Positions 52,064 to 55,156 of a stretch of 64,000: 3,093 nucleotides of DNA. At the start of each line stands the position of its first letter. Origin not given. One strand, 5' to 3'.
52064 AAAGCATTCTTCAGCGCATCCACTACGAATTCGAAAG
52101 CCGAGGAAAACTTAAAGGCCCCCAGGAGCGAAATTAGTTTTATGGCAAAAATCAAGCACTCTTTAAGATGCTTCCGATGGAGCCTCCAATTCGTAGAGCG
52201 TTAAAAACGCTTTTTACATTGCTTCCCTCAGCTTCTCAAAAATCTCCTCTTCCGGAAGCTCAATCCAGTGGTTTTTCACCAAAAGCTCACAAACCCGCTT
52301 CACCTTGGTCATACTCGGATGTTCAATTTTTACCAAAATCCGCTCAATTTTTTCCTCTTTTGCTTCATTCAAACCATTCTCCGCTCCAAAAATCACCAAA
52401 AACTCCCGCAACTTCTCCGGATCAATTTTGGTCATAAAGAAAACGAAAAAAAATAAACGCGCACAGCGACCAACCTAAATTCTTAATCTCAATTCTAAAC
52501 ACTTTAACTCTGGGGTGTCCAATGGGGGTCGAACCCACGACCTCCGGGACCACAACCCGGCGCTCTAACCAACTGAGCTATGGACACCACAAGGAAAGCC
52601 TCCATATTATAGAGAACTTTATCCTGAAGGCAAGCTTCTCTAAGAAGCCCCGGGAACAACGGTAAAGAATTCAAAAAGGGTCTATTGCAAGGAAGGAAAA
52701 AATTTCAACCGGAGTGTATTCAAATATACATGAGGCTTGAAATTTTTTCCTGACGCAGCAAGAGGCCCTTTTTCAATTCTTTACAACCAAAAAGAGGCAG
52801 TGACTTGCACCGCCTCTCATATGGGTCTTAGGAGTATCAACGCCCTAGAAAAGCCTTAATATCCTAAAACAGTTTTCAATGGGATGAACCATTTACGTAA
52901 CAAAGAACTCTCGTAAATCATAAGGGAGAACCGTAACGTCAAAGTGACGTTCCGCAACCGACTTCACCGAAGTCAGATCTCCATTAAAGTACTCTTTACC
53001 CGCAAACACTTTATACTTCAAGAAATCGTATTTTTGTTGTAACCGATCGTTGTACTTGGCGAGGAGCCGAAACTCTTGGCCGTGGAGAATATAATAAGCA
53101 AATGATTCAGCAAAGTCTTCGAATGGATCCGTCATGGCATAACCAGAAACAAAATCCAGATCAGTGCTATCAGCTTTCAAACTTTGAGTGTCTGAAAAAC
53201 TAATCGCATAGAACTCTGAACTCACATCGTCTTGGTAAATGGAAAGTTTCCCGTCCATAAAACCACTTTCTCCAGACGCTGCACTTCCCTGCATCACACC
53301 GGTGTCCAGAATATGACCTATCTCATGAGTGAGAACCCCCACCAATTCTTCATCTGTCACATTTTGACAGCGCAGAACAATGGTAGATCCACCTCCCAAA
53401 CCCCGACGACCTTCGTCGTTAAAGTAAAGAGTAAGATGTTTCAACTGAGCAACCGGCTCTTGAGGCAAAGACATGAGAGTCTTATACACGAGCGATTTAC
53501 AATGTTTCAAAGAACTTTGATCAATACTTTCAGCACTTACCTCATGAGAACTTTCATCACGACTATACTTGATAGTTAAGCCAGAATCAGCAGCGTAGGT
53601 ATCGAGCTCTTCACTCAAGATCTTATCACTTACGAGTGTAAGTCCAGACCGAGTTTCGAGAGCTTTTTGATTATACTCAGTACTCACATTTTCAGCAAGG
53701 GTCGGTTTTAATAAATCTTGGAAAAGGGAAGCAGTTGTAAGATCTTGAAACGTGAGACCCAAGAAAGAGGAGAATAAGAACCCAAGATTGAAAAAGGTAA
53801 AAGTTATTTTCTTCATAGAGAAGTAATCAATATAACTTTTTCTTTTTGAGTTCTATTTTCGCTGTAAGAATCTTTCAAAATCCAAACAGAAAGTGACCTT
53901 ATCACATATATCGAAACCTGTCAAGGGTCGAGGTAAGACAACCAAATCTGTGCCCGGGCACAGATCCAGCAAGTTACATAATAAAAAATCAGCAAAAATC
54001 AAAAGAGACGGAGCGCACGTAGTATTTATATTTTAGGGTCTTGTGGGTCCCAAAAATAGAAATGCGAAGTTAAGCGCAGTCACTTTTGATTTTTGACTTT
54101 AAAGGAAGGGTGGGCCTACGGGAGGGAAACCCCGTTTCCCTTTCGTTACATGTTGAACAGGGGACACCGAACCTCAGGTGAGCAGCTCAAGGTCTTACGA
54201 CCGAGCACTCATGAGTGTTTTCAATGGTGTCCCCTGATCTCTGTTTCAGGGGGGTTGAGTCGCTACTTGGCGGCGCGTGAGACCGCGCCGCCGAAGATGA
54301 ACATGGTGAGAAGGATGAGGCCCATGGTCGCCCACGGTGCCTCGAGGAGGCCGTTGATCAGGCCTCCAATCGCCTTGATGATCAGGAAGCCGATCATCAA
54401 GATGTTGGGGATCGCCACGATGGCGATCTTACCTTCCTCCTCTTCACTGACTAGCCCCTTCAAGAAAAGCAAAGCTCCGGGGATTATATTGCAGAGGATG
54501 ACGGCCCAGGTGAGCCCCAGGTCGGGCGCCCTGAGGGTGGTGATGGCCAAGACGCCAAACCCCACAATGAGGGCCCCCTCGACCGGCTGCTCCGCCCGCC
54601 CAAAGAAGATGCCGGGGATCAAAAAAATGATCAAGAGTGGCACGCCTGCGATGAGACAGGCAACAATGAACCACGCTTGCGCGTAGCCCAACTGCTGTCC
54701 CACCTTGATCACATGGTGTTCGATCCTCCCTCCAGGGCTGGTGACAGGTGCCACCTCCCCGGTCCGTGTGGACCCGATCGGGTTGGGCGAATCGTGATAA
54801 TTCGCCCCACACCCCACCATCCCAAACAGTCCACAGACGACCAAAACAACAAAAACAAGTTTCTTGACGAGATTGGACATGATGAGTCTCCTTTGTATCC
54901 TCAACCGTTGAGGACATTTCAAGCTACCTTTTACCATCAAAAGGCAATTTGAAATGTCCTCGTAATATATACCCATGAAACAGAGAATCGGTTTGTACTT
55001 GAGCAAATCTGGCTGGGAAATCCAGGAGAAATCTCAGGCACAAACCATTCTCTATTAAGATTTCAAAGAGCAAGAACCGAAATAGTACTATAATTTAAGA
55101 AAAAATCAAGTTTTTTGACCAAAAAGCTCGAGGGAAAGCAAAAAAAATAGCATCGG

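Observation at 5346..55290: Bipartite intergenic repeat with fixed spacing, at least 7 copies in 64 kb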

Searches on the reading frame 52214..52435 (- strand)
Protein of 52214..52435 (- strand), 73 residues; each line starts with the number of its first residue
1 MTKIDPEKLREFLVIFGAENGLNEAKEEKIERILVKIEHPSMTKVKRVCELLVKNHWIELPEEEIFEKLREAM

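Call 47: search_protein_families(library=pfam, proteins=[window:52214-52435:-], max_evalue=0.001)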
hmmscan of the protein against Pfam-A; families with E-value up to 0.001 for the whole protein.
window:52214-52435:- (73 aa): 0 families

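Call 64: find_encoding_contigs(protein=window:52214-52435:-, flank=10000, max_places=6)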
Protein window:52214-52435:- (73 aa): 4 contigs read that carry it; 4 places shown.
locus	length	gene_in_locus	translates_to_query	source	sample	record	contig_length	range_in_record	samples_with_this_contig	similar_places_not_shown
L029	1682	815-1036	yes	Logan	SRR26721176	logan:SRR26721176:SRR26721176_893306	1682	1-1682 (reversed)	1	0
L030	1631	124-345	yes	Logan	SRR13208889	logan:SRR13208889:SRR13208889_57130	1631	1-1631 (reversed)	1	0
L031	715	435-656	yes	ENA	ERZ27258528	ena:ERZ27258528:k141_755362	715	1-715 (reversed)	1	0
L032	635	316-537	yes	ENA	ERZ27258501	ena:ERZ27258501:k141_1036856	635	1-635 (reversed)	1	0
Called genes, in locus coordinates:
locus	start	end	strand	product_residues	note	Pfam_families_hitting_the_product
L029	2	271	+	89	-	?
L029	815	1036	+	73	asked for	-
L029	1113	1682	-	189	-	?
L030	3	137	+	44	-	?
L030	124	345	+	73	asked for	-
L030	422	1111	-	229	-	-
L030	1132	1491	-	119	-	PF01016:Ribosomal_L27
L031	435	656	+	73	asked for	-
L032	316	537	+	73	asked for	-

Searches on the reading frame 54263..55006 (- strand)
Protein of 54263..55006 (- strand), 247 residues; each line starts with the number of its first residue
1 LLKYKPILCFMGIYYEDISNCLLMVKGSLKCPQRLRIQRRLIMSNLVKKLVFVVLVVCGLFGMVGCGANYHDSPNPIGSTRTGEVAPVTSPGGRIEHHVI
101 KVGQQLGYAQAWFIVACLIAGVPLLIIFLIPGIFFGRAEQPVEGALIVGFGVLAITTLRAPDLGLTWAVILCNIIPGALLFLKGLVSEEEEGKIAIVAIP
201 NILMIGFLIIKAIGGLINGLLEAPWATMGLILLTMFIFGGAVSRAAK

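Call 10: search_protein_families(library=ncbifam, proteins=[window:54263-55006:-], max_evalue=0.00001)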
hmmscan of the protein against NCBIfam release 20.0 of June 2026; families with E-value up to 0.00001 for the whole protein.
window:54263-55006:- (247 aa): 0 families

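Call 32: search_protein_families(library=pfam, proteins=[window:54263-55006:-], max_evalue=0.01)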
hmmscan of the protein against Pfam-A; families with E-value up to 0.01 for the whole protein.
window:54263-55006:- (247 aa): 0 families

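Call 70: find_encoding_contigs(protein=window:54263-54880:-, flank=10000, max_places=8)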
Protein window:54263-54880:- (205 aa): no gene with exactly this product is on record in the collection.
